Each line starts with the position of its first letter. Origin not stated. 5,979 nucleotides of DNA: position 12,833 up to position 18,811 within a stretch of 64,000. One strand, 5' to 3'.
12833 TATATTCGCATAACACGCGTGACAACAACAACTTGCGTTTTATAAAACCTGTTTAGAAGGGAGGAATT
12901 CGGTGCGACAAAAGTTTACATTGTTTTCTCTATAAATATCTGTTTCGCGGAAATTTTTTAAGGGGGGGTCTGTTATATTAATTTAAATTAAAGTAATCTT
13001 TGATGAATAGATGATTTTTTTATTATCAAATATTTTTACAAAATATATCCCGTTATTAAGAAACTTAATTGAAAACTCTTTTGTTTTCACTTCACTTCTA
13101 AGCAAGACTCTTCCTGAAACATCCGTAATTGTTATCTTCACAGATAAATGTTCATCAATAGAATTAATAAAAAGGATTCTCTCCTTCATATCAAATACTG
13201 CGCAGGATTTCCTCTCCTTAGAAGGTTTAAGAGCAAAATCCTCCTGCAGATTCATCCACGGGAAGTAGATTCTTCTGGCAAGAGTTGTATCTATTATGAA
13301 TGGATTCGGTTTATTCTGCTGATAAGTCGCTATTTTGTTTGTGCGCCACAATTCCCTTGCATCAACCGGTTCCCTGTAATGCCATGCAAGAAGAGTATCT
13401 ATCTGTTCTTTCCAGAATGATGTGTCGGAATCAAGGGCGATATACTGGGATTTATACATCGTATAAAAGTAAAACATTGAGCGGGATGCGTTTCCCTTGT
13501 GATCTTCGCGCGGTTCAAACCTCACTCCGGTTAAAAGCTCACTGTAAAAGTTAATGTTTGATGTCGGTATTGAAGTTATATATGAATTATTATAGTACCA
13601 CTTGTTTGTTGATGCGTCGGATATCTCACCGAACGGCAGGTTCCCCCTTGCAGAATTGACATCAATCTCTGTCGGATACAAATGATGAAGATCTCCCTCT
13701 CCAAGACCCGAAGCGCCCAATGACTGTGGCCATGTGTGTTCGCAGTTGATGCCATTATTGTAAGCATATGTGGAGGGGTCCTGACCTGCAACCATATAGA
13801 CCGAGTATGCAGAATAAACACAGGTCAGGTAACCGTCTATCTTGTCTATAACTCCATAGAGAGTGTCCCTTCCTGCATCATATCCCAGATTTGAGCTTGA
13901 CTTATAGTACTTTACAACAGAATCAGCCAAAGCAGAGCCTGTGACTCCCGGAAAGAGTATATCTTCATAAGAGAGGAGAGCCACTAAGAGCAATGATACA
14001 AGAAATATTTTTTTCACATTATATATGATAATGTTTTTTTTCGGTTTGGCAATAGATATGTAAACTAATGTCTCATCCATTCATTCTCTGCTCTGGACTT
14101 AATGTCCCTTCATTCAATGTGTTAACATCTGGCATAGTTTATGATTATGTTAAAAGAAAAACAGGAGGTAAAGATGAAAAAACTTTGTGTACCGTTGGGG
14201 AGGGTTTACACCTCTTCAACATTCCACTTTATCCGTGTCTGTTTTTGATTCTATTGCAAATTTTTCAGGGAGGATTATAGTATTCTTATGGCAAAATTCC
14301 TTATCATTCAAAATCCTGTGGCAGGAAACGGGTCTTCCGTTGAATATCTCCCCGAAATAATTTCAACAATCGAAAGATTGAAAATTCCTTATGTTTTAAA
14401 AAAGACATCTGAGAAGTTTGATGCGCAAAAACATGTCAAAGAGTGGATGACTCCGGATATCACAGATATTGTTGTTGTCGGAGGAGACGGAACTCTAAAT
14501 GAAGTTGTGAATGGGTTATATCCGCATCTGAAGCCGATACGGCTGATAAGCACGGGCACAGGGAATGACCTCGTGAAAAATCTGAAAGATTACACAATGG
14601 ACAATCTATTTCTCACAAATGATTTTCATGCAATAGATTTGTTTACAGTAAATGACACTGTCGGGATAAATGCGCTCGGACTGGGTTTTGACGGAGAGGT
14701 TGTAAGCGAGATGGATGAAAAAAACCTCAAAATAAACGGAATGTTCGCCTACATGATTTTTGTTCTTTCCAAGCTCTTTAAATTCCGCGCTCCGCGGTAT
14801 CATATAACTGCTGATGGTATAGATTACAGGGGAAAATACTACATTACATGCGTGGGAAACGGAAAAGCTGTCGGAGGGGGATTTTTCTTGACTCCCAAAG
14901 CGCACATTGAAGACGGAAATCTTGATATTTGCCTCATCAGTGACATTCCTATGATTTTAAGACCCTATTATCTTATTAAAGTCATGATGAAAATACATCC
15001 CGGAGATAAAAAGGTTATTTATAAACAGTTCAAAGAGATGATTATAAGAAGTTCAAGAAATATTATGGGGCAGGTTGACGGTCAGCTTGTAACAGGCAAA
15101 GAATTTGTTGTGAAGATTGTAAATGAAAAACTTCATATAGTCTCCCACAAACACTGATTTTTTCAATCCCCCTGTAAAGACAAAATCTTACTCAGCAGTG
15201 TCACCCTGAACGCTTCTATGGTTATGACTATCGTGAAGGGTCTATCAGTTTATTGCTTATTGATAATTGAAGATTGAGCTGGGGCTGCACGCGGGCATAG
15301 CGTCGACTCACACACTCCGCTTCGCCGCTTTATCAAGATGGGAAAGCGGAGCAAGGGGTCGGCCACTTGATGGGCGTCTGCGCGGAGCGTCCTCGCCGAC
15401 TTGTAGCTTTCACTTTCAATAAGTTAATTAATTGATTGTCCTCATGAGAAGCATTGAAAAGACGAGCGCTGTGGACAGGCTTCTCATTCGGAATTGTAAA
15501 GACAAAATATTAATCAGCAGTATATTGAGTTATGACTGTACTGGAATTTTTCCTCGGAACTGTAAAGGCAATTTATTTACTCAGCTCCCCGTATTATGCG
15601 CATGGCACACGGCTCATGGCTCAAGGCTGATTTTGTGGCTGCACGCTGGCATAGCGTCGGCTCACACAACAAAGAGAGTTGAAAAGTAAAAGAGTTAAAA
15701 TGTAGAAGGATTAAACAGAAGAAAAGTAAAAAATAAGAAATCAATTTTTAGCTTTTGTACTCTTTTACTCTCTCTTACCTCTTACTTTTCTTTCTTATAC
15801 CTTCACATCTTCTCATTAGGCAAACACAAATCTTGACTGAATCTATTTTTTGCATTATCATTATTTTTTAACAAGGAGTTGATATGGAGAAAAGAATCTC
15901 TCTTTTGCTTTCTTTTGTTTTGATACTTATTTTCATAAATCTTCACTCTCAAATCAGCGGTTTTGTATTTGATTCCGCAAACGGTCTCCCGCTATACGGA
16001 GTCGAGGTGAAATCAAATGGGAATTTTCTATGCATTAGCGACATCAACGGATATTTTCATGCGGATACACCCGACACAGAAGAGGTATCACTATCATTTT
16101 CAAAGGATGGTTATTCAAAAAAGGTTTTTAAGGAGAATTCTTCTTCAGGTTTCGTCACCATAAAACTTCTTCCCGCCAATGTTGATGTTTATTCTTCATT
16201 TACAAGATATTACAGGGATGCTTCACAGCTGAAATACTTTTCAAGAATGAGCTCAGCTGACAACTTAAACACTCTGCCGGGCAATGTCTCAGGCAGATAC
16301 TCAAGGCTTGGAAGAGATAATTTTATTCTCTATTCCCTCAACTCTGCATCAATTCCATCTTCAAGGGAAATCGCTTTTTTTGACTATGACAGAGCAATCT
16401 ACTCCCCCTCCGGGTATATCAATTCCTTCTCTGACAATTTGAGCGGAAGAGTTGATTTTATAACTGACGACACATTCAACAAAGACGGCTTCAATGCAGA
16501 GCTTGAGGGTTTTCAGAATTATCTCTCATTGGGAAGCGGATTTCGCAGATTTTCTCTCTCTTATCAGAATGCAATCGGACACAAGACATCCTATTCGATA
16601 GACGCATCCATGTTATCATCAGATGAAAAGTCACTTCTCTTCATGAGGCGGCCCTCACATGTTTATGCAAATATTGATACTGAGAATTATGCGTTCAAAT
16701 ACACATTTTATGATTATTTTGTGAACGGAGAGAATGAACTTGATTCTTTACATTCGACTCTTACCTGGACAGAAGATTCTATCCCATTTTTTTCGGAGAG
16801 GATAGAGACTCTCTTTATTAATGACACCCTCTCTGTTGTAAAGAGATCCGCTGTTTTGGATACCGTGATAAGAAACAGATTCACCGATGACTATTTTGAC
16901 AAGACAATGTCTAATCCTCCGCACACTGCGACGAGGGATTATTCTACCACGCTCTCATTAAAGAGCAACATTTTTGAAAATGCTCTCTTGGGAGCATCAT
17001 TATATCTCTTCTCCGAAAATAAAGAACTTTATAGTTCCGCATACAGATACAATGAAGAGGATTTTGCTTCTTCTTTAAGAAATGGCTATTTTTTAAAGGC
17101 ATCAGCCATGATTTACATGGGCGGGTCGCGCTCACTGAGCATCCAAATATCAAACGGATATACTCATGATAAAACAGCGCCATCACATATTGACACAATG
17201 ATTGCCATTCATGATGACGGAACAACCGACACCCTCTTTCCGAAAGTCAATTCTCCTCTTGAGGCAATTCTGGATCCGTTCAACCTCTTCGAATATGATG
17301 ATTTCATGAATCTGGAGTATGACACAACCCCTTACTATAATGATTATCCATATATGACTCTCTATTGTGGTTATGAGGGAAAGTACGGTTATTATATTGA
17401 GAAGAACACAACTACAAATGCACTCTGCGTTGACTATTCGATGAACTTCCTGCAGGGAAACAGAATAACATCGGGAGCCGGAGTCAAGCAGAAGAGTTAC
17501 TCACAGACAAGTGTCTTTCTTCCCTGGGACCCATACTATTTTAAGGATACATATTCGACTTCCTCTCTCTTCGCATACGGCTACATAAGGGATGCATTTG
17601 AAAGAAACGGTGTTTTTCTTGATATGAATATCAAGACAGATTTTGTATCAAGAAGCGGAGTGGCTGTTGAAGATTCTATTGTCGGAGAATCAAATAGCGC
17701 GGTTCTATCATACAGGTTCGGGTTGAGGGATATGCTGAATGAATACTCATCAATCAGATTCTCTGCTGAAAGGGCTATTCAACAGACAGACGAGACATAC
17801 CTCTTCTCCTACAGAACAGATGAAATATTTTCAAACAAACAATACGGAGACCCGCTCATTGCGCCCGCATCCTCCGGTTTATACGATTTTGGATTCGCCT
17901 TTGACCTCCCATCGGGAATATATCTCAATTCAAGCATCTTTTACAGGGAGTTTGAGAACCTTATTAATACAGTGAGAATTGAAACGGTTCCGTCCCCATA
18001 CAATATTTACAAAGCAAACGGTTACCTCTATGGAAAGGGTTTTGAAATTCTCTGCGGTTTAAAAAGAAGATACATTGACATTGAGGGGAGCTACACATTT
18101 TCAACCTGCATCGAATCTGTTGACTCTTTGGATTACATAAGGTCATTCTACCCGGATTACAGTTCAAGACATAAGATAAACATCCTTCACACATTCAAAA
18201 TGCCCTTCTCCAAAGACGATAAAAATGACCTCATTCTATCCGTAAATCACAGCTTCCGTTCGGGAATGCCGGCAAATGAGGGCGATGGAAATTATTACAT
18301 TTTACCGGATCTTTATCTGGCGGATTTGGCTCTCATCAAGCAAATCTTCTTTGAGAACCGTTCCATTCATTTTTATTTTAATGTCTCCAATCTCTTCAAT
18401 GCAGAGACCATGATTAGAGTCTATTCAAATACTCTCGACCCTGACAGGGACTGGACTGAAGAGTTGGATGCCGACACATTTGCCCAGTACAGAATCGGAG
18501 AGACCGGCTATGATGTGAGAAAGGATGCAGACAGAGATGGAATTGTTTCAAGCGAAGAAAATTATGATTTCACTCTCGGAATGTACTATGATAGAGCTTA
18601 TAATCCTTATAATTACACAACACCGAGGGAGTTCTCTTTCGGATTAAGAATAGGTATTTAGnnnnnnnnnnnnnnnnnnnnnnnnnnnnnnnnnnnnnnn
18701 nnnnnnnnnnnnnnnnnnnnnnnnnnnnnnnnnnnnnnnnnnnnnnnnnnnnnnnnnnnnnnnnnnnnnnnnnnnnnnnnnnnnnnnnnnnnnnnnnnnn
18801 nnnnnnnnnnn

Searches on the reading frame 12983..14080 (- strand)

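Call 60: search_protein_families(library=pfam, proteins=[window:12983-14080:-], max_evalue=0.001)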
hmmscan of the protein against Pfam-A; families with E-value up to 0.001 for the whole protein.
window:12983-14080:- (365 aa): 2 families
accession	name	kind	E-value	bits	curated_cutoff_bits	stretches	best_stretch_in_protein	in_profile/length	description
PF04231.19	Endonuclease_1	-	4.2e-30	105.7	25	1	82-262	40-231/235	Endonuclease I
PF18962.6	Por_Secre_tail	-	4.6e-06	27.3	27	1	308-362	17-73/75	Secretion system C-terminal sorting domain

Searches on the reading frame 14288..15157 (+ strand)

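Call 60: search_protein_families(library=pfam, proteins=[window:14288-15157:+], max_evalue=0.001)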
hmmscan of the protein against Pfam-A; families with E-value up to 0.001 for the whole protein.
window:14288-15157:+ (289 aa): 2 families
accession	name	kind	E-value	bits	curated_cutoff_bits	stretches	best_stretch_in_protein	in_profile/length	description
PF00781.29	DAGK_cat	-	1.9e-19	69.9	23.6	1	3-100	1-100/125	Diacylglycerol kinase catalytic domain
PF19279.4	YegS_C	-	1.2e-14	54.9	27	1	131-284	4-156/158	YegS C-terminal NAD kinase beta sandwich-like domain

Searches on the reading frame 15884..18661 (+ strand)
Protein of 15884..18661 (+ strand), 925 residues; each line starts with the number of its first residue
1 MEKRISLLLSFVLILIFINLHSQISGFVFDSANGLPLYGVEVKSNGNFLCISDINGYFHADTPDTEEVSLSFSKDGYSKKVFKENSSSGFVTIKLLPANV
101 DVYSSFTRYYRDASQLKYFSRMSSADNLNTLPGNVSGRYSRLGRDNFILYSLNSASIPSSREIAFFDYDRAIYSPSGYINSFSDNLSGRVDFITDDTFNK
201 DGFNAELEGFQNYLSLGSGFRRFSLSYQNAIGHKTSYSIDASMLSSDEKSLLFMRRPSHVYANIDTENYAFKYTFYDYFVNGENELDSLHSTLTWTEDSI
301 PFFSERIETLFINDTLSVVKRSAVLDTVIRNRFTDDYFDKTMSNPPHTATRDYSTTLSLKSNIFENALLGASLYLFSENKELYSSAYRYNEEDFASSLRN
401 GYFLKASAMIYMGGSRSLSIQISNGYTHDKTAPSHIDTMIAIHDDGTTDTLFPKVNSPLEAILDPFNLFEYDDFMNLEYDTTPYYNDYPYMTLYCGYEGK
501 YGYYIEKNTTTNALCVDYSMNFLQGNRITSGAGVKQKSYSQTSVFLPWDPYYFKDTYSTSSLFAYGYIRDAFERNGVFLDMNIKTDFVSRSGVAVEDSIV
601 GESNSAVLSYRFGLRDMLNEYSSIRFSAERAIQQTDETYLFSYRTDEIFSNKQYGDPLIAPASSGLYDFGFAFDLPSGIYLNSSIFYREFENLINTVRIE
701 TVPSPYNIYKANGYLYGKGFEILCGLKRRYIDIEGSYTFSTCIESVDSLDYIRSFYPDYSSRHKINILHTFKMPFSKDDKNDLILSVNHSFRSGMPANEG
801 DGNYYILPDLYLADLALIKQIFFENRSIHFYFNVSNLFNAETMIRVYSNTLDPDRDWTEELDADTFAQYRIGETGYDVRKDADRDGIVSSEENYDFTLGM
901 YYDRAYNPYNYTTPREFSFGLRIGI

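Call 60: search_protein_families(library=pfam, proteins=[window:15884-18661:+], max_evalue=0.001)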
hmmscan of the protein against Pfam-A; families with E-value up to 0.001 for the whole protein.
window:15884-18661:+ (925 aa): 1 family
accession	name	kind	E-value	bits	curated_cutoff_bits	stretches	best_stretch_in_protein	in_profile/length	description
PF13715.12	CarbopepD_reg_2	-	0.00029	21.2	32.2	1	24-89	1-67/88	CarboxypepD_reg-like domain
